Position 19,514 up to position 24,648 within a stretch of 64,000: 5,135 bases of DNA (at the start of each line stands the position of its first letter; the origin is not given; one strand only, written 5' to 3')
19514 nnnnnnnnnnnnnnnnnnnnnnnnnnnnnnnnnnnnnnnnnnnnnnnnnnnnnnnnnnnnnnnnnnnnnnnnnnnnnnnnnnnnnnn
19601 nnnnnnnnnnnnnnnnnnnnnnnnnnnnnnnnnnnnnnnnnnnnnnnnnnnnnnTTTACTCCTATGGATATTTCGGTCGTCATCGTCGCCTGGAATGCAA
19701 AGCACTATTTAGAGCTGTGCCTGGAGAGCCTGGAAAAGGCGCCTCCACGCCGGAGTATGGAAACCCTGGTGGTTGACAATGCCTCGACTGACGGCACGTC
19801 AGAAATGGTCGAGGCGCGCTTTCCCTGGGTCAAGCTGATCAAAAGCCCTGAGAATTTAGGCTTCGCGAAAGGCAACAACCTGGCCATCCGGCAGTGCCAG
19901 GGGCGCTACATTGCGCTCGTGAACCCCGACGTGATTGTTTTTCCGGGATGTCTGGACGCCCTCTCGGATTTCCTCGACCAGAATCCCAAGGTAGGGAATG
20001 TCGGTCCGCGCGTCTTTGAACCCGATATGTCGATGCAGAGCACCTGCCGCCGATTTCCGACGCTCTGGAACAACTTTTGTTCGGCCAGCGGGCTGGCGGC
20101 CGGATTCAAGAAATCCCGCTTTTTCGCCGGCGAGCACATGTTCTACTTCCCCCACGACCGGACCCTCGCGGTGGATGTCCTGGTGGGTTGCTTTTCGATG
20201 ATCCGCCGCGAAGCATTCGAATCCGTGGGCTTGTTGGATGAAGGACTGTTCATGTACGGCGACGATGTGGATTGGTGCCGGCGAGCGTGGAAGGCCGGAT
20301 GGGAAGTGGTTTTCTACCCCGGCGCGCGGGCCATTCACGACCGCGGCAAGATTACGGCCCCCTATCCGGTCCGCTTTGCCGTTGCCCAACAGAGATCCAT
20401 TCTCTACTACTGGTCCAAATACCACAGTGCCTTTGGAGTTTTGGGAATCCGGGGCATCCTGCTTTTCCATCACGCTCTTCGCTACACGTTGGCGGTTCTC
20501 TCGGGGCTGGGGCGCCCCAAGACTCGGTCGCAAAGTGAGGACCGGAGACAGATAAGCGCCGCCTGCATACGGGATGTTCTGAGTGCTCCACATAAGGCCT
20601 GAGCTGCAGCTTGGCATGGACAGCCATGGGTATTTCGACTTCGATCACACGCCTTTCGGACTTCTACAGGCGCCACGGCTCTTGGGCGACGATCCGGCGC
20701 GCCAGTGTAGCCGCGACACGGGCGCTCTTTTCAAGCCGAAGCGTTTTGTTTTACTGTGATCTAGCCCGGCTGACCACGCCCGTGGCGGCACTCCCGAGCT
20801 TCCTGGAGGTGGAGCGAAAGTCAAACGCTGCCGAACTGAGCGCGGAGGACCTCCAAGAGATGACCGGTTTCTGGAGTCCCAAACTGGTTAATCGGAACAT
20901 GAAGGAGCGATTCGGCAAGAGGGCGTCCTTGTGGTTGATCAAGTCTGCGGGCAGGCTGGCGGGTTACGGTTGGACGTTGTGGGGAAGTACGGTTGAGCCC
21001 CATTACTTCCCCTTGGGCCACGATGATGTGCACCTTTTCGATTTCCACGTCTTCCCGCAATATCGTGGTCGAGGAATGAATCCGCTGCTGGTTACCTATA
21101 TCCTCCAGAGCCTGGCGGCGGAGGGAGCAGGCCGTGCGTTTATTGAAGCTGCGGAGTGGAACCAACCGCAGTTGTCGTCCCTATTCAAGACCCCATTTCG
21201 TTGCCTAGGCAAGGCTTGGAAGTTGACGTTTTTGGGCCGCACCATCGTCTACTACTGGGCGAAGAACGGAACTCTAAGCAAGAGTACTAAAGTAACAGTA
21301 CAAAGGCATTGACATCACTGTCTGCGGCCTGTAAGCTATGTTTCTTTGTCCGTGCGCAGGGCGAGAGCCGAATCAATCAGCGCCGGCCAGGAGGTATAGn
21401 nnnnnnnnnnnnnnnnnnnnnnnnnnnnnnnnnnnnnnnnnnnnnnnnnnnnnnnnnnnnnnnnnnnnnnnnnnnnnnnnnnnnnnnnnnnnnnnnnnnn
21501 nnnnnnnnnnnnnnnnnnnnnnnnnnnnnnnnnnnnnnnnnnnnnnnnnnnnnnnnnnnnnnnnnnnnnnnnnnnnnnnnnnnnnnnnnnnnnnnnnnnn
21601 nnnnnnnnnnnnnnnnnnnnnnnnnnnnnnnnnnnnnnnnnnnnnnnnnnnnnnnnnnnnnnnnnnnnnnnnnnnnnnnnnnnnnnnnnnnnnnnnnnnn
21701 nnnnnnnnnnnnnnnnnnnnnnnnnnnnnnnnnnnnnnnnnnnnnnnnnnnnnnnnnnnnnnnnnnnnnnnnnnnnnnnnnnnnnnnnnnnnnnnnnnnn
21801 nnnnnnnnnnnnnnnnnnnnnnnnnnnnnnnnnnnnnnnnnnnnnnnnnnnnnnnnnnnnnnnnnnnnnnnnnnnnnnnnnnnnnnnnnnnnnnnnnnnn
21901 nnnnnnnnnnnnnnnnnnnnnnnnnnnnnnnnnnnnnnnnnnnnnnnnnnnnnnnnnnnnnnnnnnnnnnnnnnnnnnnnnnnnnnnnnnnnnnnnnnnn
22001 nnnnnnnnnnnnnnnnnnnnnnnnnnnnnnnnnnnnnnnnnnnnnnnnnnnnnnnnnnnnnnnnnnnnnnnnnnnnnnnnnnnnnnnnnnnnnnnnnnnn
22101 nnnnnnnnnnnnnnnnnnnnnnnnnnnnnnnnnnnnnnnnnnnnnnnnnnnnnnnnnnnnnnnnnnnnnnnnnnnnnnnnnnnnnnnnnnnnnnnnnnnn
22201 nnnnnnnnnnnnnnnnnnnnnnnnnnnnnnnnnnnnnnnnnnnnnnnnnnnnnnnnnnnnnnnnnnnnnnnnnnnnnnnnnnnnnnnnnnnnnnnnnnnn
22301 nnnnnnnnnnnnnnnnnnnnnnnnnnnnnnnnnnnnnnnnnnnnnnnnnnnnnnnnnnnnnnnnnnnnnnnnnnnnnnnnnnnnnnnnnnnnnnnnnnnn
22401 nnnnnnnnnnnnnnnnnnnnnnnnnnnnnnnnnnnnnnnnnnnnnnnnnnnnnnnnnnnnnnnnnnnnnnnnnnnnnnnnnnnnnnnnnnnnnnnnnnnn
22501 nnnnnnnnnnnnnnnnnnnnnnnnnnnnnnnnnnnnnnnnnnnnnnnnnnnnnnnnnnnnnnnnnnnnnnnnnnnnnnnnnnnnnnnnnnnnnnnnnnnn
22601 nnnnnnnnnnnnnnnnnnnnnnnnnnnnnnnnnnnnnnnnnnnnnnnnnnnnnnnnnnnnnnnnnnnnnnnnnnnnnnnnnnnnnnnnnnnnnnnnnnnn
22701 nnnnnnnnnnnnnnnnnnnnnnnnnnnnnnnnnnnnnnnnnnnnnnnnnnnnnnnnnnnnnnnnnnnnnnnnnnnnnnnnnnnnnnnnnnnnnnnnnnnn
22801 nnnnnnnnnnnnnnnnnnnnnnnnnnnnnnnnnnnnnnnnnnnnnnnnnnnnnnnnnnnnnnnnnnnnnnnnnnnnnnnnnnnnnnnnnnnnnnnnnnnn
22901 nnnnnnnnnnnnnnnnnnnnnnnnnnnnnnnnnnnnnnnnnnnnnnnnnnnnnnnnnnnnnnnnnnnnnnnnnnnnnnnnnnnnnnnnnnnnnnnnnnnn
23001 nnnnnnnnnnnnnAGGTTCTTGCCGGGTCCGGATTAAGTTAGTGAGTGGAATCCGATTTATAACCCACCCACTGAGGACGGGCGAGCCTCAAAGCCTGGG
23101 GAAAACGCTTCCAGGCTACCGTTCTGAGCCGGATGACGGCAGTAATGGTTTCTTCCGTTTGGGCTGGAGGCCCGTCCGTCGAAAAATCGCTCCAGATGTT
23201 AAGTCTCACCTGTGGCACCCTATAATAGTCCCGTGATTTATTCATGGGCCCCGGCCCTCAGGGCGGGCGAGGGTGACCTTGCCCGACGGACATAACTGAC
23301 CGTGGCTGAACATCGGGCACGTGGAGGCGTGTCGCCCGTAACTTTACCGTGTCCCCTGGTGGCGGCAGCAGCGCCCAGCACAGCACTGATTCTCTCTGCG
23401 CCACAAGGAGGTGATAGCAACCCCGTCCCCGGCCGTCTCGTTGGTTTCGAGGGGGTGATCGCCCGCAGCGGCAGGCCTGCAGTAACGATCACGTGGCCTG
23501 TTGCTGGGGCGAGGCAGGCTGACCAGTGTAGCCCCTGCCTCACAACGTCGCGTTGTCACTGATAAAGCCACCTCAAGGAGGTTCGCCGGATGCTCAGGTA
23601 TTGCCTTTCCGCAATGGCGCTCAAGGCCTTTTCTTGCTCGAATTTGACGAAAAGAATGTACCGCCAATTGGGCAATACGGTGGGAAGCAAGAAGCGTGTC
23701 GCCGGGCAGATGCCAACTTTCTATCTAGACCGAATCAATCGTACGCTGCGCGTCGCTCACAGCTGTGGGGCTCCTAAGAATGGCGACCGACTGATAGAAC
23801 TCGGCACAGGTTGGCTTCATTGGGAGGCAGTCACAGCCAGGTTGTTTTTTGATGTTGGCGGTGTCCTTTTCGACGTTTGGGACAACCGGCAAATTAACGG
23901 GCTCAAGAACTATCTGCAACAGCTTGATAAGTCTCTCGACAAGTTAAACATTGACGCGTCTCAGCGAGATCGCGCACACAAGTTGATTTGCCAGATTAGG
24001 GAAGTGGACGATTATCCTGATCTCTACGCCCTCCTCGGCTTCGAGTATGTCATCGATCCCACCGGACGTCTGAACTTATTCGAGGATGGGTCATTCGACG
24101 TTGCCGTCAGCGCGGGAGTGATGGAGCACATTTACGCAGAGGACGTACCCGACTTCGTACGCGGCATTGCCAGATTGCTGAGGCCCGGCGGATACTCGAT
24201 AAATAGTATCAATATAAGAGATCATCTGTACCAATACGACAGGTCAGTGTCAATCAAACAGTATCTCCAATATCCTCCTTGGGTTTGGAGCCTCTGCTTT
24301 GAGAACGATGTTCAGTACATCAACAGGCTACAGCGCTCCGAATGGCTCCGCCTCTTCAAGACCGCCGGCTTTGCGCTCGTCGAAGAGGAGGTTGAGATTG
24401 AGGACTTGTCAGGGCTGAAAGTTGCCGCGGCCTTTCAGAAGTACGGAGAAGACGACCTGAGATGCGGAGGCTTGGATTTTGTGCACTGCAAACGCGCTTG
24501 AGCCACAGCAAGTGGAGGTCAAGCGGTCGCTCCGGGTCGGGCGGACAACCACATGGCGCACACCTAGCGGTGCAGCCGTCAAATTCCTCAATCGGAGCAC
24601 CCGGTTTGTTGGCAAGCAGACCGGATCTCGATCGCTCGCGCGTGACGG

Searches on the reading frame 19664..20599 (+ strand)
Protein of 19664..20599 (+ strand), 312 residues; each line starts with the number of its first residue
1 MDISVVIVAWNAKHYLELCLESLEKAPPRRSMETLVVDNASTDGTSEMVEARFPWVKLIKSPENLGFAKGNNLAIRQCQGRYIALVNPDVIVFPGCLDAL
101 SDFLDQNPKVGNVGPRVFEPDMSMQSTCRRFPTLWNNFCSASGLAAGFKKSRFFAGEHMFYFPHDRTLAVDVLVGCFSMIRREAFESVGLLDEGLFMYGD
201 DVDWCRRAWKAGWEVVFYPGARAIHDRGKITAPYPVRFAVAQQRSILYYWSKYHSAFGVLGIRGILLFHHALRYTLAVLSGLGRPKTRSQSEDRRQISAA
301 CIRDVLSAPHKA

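Call 15: search_protein_families(library=pfam, proteins=[window:19664-20599:+], max_evalue=0.001)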
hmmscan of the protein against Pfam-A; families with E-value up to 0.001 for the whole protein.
window:19664-20599:+ (312 aa): 4 families
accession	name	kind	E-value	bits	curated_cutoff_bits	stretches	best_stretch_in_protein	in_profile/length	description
PF00535.33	Glycos_transf_2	-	4.8e-25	88.9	23.3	1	4-188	1-167/168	Glycosyl transferase family 2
PF13641.12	Glyco_tranf_2_3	-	3.3e-24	86.6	27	1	3-226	3-212/230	Glycosyltransferase like family 2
PF13632.12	Glyco_trans_2_3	-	1.6e-08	35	27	1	82-270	1-162/198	Glycosyl transferase family group 2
PF02709.20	Glyco_transf_7C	-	0.00067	19.7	23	0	168-220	14-67/78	N-terminal domain of galactosyltransferase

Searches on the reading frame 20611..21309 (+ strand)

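Call 15: search_protein_families(library=pfam, proteins=[window:20611-21309:+], max_evalue=0.001)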
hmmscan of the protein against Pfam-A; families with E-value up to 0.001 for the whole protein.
window:20611-21309:+ (233 aa): 1 family
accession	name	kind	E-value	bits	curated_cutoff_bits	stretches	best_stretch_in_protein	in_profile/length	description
PF00583.31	Acetyltransf_1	-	1.1e-06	29.3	20.7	1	83-186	11-106/116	Acetyltransferase (GNAT) family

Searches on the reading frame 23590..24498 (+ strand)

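Call 15: search_protein_families(library=pfam, proteins=[window:23590-24498:+], max_evalue=0.001)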
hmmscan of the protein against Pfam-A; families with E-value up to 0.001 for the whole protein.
window:23590-24498:+ (303 aa): 4 families
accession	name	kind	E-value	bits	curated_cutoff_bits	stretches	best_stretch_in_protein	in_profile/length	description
PF13489.12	Methyltransf_23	-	9.3e-12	45.4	27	1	39-265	3-163/164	Methyltransferase domain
PF08241.18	Methyltransf_11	-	7.2e-09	36.6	21.2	1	151-203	44-93/95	Methyltransferase domain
PF13649.12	Methyltransf_25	-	4.3e-06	27.7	27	1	164-201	60-97/97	Methyltransferase domain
PF08242.18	Methyltransf_12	-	4.5e-06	27.8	30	1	164-202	64-97/98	Methyltransferase domain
